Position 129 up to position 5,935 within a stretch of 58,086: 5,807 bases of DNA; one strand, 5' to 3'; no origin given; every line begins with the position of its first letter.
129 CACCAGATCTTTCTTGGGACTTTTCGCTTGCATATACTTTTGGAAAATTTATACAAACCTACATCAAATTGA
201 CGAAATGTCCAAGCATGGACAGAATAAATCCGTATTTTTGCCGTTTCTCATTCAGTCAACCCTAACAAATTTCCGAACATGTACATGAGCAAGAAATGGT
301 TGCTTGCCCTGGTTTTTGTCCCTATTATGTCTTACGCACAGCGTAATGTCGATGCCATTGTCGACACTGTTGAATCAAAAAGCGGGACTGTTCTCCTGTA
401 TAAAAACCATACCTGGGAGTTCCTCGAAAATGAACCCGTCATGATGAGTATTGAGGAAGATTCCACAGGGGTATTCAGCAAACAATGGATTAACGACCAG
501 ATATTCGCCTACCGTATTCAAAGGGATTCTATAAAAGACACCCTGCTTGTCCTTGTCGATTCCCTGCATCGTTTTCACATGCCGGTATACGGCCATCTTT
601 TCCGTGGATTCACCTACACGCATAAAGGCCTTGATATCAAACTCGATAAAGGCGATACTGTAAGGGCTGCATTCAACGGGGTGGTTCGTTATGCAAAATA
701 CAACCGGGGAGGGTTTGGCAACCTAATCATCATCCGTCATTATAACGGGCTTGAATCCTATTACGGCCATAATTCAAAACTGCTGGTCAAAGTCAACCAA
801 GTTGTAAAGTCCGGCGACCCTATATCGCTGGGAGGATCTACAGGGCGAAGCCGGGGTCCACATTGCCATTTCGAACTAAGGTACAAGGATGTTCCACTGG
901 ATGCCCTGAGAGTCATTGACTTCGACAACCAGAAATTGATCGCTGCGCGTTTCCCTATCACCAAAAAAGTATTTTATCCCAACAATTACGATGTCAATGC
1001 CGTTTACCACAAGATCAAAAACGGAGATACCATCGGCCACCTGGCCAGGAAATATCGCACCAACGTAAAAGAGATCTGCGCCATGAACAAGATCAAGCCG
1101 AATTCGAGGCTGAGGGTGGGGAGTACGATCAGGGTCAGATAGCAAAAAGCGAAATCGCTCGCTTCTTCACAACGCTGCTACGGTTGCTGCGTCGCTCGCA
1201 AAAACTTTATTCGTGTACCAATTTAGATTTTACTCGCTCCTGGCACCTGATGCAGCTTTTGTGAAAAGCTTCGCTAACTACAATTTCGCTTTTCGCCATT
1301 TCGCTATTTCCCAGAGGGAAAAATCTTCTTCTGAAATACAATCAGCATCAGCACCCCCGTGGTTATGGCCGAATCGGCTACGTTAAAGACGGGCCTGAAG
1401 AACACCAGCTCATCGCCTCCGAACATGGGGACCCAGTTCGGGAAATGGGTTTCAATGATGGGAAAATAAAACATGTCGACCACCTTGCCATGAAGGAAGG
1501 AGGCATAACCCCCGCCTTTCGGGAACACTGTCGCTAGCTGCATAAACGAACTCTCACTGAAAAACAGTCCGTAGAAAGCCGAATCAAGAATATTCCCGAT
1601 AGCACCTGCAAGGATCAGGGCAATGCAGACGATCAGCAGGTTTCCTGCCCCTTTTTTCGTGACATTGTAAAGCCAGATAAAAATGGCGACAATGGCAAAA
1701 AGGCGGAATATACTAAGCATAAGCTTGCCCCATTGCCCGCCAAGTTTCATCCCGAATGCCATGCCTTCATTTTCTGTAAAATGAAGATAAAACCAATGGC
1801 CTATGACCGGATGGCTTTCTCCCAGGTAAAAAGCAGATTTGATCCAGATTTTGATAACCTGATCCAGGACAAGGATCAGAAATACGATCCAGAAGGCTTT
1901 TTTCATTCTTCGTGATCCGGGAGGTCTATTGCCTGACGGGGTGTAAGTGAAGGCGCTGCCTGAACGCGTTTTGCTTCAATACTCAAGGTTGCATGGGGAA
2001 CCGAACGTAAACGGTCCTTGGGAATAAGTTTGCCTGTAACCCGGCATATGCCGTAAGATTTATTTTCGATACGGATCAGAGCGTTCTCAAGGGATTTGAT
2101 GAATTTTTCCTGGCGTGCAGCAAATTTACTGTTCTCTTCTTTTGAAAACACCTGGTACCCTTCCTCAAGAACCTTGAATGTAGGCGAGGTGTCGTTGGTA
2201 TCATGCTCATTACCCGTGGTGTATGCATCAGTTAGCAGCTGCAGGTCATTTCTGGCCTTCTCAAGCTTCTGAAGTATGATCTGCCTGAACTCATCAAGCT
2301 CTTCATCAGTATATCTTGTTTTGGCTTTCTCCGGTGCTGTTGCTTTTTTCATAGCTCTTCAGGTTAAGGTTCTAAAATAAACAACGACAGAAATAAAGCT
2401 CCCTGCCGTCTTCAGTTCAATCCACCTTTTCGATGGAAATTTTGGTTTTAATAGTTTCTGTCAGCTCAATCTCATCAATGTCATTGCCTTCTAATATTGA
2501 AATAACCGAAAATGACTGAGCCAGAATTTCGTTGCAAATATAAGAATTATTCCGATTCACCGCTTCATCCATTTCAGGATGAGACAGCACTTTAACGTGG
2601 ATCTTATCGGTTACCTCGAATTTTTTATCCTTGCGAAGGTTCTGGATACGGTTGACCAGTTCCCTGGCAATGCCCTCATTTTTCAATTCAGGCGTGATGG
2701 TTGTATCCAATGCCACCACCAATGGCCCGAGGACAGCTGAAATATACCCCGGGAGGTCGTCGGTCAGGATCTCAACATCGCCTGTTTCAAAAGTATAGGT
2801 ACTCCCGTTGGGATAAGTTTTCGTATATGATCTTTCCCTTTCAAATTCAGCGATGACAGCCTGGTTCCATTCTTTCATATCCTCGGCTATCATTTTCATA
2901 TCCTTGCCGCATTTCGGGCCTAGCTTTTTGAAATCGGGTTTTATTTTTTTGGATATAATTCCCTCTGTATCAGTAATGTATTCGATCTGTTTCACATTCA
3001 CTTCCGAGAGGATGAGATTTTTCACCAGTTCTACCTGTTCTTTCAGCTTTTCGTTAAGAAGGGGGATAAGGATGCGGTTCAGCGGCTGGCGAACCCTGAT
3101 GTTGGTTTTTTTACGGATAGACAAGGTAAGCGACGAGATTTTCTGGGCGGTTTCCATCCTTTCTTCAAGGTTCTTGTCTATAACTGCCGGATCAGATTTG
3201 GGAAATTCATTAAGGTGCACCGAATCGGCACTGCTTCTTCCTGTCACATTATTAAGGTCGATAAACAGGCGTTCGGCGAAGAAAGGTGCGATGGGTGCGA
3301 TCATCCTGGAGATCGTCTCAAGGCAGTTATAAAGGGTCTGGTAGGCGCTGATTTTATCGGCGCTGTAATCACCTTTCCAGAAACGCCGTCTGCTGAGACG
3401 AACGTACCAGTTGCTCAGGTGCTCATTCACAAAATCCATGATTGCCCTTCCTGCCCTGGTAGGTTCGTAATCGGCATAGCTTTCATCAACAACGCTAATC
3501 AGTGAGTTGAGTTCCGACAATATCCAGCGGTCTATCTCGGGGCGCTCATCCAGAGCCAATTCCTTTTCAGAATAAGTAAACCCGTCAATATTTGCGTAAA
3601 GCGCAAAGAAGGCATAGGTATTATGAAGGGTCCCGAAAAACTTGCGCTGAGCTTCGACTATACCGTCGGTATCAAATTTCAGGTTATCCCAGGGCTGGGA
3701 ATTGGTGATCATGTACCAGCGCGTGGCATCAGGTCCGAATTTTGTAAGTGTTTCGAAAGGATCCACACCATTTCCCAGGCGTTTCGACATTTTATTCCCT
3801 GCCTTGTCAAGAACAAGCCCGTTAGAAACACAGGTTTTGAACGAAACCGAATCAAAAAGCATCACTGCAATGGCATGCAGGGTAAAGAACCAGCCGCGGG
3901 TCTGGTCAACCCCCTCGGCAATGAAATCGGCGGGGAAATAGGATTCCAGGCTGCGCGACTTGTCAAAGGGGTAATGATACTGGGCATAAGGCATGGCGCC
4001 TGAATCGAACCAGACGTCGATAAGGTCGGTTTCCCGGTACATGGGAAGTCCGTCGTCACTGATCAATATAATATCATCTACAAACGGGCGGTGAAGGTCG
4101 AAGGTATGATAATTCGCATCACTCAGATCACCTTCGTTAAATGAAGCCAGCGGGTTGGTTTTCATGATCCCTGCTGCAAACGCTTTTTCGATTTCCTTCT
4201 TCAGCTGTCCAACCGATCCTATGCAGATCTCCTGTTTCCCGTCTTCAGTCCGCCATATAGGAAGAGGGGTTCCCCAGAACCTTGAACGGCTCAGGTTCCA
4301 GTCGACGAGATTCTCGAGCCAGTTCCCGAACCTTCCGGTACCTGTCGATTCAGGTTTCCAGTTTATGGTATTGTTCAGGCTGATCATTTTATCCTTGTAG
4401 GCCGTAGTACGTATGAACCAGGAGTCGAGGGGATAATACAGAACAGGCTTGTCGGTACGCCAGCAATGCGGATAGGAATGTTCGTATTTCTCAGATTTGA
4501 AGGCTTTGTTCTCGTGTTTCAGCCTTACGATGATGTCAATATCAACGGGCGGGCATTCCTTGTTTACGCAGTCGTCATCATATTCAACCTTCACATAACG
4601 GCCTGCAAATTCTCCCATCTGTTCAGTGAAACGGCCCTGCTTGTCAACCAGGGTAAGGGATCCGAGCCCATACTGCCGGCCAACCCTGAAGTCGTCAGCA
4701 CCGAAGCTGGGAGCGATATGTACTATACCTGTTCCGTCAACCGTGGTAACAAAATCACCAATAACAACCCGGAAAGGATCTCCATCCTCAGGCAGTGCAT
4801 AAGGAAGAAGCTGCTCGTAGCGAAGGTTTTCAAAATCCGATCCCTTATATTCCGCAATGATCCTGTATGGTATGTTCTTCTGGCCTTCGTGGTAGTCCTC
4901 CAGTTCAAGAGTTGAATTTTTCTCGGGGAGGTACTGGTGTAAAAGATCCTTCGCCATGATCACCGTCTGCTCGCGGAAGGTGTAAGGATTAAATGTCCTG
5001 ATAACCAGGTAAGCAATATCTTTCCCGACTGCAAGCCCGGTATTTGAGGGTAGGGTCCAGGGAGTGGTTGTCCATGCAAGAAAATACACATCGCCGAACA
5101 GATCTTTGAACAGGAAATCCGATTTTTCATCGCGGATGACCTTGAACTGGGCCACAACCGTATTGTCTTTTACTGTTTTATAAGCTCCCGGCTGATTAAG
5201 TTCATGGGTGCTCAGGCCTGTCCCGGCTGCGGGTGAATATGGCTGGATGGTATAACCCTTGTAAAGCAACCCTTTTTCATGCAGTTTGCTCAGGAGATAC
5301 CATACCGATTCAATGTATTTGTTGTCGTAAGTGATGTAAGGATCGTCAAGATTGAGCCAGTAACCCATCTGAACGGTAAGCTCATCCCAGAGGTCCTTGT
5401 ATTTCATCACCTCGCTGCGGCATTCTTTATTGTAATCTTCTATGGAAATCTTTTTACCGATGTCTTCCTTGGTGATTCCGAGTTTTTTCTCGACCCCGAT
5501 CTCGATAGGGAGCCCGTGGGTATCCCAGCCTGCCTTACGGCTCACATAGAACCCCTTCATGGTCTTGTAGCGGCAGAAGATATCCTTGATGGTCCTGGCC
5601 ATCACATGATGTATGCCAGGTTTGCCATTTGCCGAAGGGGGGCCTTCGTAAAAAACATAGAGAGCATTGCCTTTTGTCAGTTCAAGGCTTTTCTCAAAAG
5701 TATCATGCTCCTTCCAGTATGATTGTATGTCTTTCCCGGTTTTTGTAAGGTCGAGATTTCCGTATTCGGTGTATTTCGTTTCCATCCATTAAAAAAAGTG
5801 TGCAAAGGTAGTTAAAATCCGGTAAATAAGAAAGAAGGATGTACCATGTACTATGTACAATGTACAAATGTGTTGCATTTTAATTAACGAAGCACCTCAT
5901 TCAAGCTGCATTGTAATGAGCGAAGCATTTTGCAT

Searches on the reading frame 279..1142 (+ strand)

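Call 82: search_protein_families(library=pfam, proteins=[window:279-1142:+], max_evalue=0.0001)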
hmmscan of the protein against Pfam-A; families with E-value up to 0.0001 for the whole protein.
window:279-1142:+ (287 aa): 2 families
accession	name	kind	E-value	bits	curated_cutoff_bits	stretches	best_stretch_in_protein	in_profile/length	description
PF01551.29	Peptidase_M23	-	4e-30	104.3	28.7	1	114-208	2-95/96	Peptidase family M23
PF01476.26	LysM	-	1.9e-11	44.1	20.9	1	244-286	1-42/43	LysM domain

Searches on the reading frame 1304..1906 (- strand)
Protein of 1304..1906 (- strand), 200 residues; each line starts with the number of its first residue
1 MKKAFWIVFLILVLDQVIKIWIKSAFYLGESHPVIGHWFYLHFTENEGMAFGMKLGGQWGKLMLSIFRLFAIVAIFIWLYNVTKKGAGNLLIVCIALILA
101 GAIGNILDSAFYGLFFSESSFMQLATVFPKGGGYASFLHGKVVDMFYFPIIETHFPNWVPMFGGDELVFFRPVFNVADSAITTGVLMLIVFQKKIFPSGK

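Call 82: search_protein_families(library=pfam, proteins=[window:1304-1906:-], max_evalue=0.0001)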
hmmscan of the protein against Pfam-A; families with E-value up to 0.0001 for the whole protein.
window:1304-1906:- (200 aa): 1 family
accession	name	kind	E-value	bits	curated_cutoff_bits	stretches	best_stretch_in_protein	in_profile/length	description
PF01252.23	Peptidase_A8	-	5.6e-37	127.5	25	1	7-190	1-138/142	Signal peptidase (SPase) II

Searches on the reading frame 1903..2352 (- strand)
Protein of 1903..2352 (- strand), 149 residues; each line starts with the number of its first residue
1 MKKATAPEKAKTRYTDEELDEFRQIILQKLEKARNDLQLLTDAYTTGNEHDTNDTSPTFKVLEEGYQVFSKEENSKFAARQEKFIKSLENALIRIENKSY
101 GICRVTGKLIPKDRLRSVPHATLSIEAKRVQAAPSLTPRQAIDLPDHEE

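Call 82: search_protein_families(library=pfam, proteins=[window:1903-2352:-], max_evalue=0.0001)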
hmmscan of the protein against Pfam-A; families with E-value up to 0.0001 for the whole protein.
window:1903-2352:- (149 aa): 1 family
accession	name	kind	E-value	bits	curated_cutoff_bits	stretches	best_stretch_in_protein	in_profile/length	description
PF01258.23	zf-dskA_traR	-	1.6e-07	31.7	24.9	1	99-129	2-32/36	Prokaryotic dksA/traR C4-type zinc finger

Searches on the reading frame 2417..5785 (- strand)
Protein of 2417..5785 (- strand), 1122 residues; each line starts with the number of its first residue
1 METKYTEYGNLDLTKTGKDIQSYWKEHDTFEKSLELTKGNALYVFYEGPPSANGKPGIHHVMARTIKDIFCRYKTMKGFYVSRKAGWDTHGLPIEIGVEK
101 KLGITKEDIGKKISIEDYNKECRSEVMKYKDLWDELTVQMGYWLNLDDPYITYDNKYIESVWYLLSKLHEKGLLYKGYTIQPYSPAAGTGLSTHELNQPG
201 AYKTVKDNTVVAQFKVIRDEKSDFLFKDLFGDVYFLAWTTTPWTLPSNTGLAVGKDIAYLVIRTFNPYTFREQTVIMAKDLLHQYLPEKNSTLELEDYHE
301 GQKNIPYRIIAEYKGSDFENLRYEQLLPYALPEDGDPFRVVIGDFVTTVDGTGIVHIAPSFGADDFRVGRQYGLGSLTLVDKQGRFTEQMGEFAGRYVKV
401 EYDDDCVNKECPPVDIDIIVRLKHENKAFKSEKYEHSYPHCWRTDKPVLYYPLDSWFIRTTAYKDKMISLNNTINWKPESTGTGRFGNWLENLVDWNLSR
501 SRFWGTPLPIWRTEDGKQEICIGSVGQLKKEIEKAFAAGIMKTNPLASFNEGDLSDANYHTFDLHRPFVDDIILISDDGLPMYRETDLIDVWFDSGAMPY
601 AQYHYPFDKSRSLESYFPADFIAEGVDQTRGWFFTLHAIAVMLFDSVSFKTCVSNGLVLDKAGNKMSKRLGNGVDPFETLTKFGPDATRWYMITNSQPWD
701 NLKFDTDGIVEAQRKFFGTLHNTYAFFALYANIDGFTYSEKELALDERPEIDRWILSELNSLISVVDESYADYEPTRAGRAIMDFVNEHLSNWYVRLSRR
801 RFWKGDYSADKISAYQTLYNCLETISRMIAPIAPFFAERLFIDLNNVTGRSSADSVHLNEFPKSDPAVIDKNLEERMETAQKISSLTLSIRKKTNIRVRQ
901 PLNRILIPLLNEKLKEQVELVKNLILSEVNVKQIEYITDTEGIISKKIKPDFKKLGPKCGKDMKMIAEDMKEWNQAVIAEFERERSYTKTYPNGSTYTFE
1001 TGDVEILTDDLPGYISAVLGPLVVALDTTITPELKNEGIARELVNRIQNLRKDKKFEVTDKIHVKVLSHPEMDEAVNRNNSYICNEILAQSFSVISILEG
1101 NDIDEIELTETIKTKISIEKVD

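Call 82: search_protein_families(library=pfam, proteins=[window:2417-5785:-], max_evalue=0.0001)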
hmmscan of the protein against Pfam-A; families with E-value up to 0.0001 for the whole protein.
window:2417-5785:- (1122 aa): 4 families
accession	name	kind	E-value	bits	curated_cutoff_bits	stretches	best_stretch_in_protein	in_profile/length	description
PF00133.28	tRNA-synt_1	-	1.2e-112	377.2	22.7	1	20-704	2-413/414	tRNA synthetases class I (I, L, M and V)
PF19302.4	DUF5915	-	3.4e-47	161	27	1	923-1120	2-194/195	Domain of unknown function (DUF5915)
PF08264.19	Anticodon_1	-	2e-34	119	25.1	1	752-903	1-145/148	Anticodon-binding domain of tRNA ligase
PF09334.17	tRNA-synt_1g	-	4.2e-19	69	20.1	2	52-192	10-131/391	tRNA synthetases class I (M)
